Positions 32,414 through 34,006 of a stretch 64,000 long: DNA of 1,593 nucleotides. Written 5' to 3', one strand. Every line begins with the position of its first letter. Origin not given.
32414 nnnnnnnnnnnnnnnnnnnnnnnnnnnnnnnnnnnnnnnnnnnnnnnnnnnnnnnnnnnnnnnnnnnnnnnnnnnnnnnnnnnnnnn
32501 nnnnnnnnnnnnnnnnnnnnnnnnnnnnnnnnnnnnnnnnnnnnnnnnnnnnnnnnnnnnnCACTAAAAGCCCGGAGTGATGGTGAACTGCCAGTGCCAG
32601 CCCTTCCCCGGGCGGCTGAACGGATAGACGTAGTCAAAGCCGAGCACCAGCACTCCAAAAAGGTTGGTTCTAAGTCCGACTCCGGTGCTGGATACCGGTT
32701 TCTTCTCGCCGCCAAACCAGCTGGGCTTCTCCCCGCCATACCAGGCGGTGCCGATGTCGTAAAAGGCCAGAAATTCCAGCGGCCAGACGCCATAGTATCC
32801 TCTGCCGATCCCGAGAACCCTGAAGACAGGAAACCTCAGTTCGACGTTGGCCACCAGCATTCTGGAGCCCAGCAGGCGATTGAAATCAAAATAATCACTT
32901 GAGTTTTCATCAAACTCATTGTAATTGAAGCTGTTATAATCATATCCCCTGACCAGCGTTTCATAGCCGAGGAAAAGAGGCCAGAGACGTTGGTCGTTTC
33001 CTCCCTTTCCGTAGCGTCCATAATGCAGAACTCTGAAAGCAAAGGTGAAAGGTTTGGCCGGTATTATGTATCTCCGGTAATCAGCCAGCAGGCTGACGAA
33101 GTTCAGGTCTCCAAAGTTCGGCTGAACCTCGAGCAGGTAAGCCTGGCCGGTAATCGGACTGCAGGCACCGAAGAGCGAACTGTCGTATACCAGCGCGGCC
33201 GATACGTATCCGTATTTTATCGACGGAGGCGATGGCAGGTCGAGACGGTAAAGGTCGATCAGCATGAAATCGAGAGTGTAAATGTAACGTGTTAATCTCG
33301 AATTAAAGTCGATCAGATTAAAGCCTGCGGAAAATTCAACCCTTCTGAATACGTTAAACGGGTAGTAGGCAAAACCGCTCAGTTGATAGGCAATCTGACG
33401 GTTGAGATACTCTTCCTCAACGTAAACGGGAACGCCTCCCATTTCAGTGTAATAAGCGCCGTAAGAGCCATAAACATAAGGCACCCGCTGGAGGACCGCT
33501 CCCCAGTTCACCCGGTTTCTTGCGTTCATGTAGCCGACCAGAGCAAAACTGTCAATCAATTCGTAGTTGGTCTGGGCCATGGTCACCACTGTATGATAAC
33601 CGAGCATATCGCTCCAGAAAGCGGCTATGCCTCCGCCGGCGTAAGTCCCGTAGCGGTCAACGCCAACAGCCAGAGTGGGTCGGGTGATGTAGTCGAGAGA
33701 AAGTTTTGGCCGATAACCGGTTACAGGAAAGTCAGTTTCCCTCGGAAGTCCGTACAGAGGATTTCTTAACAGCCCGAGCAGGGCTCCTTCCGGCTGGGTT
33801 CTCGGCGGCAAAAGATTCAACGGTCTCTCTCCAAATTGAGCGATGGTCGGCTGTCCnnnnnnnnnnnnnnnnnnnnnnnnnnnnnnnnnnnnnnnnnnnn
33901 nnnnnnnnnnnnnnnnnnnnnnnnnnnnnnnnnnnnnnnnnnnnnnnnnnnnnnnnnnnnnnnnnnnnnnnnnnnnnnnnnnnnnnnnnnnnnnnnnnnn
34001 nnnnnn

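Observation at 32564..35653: Single ORF fusing a Zn-metallopeptidase, a TolB-like PD40 propeller and an Omp85-type outer-membrane barrel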

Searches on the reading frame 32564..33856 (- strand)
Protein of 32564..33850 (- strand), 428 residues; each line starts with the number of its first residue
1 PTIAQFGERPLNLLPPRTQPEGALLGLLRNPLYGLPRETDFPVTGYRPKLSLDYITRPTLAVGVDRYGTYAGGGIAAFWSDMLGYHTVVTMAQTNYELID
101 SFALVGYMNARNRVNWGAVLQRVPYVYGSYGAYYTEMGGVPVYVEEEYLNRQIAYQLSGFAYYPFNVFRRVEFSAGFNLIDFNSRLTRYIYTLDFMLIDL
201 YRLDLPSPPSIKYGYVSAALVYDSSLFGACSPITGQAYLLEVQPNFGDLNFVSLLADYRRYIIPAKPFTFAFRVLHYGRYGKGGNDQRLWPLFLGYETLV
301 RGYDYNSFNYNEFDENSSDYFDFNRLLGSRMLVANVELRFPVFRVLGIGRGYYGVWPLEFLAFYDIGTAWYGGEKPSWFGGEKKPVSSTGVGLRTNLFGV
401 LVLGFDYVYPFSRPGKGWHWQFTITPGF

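Call 7: search_protein_families(library=pfam, proteins=[window:32564-33850:-], max_evalue=10)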
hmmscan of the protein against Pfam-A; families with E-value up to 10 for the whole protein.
window:32564-33850:- (428 aa): 0 families

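Call 17: search_solved_structures(query=A2, max_evalue=10, show_alignments=3)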
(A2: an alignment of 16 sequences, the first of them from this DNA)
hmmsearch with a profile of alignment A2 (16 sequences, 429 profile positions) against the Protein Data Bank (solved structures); distinct sequences matched with E-value up to 10: 0.

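Call 19: search_protein_families(library=pfam, alignment_id=A2, max_evalue=1)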
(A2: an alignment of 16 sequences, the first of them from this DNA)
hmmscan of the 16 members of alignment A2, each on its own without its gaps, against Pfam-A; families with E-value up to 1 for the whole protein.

A. member 1, seq(430 aa): 0 families

B. families by the number of members that match (of 16 scanned): 1 family
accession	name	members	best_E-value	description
PF01103.29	Omp85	4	4.1e-10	Omp85 superfamily domain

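Call 20: search_protein_families(library=ncbifam, alignment_id=A2, max_evalue=1)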
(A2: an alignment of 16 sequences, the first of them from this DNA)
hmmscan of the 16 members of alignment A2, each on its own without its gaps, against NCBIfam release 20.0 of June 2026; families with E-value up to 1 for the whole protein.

A. member 1, seq(430 aa): 3 families
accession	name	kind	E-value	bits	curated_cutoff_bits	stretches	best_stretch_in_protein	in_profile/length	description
TIGR03303.1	OM_YaeT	equivalog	3.6e-06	25.7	297.15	1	246-415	566-724/741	outer membrane protein assembly factor BamA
NF047779.1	Omp85_fam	subfamily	1.6e-05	24.6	200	1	326-410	331-407/423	Omp85 family outer membrane protein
NF052279.1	lipo_TamL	exception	0.072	11.5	400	1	300-422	610-727/747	translocation and assembly module lipoprotein TamL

B. families by the number of members that match (of 16 scanned): 4 families
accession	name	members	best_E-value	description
TIGR03303.1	OM_YaeT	13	1e-11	outer membrane protein assembly factor BamA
NF047779.1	Omp85_fam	12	6.9e-08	Omp85 family outer membrane protein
NF052279.1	lipo_TamL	2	0.0065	translocation and assembly module lipoprotein TamL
NF058613.1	OMPAssmBamADein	2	0.048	outer membrane protein assembly factor BamA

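Call 40: search_protein_representatives(alignment_id=A2)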
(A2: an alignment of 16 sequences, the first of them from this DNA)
Query: 16 sequences, 429 profile positions. Proteins with E-value up to 0.001 (for the whole library): 2025; up to 1e-10: 1219; up to 1e-30: 531. The best 150 are listed.
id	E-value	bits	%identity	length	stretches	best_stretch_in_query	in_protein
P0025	2.4e-220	748.4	-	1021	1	1-429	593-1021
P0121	7.3e-181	618.3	-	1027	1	6-429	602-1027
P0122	2.1e-177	606.9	-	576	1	7-429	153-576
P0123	2.4e-165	567.1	-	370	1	57-429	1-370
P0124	6.4e-143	493.3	-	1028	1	6-429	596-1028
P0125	3.7e-142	490.8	-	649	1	13-429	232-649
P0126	8.6e-137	473.1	-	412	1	26-429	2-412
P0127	1.3e-129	449.4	-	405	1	28-429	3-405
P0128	5.5e-129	447.4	-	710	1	10-327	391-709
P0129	6.9e-129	447.0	-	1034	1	12-429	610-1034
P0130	4.6e-126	437.7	-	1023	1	14-429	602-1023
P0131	3.3e-124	431.6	-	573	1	14-429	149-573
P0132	9.5e-121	420.2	-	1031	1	10-429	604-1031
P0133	8.2e-118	410.5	-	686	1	10-429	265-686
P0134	3.5e-117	408.5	-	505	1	9-429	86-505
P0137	1.2e-114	400.1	-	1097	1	15-429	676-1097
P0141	4.3e-112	391.7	-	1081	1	7-429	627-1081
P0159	2.9e-100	352.7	-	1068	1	23-429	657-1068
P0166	4.6e-96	338.9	-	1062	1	10-429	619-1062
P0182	7.8e-90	318.4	-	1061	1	11-429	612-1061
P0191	4.2e-88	312.7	-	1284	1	37-429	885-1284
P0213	1.0e-82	294.9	-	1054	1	11-428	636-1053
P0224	1.1e-79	285.0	-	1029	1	13-429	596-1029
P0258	2.6e-70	254.0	-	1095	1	13-418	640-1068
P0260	1.9e-69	251.2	-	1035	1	46-429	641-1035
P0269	3.2e-68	247.2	-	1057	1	13-428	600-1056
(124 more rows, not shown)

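Call 64: list_cluster_members(proteins=[P0137, P0141, P0159, P0166, P0182, P0191, P0213, P0258, P0260, P0269])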
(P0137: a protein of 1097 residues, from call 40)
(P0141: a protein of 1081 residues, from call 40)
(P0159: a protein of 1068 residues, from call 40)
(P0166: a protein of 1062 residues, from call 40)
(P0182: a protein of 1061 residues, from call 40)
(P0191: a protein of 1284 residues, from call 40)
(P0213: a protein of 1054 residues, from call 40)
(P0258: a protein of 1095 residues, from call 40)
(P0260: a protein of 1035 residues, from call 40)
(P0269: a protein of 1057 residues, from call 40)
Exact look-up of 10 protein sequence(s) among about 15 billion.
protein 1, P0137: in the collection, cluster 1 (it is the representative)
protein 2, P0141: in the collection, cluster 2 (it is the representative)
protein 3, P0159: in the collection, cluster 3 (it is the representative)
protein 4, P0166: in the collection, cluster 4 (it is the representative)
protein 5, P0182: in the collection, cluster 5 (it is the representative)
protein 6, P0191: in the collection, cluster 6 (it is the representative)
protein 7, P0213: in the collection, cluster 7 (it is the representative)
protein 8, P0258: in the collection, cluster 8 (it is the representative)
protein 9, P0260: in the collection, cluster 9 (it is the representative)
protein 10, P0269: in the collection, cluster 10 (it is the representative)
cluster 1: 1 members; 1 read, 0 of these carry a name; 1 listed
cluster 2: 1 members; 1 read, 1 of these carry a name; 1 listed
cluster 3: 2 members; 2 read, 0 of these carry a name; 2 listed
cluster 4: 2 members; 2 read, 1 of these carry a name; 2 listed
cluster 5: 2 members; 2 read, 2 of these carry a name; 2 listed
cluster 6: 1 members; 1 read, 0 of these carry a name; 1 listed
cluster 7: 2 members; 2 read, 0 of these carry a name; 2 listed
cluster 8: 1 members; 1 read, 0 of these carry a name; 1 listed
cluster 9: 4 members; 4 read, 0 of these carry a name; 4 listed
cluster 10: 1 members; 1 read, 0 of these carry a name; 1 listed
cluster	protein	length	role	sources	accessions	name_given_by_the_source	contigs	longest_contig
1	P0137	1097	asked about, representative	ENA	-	-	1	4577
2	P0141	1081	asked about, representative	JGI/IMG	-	Tol biopolymer transport system component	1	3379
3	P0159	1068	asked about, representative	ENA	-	-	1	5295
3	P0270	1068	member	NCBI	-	-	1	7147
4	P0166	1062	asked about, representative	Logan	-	-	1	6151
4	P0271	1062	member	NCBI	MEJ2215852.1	MAG: DUF6055 domain-containing protein [Gemmatimonadota bacterium]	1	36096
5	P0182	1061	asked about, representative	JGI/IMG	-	Tol biopolymer transport system component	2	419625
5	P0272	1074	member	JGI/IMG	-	Tol biopolymer transport system component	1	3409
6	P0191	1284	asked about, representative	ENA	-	-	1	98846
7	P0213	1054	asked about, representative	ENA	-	-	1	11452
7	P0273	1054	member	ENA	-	-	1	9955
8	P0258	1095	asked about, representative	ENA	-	-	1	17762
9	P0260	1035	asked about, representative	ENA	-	-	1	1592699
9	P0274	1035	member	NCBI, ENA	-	-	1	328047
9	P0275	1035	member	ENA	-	-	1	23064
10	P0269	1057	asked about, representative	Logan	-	-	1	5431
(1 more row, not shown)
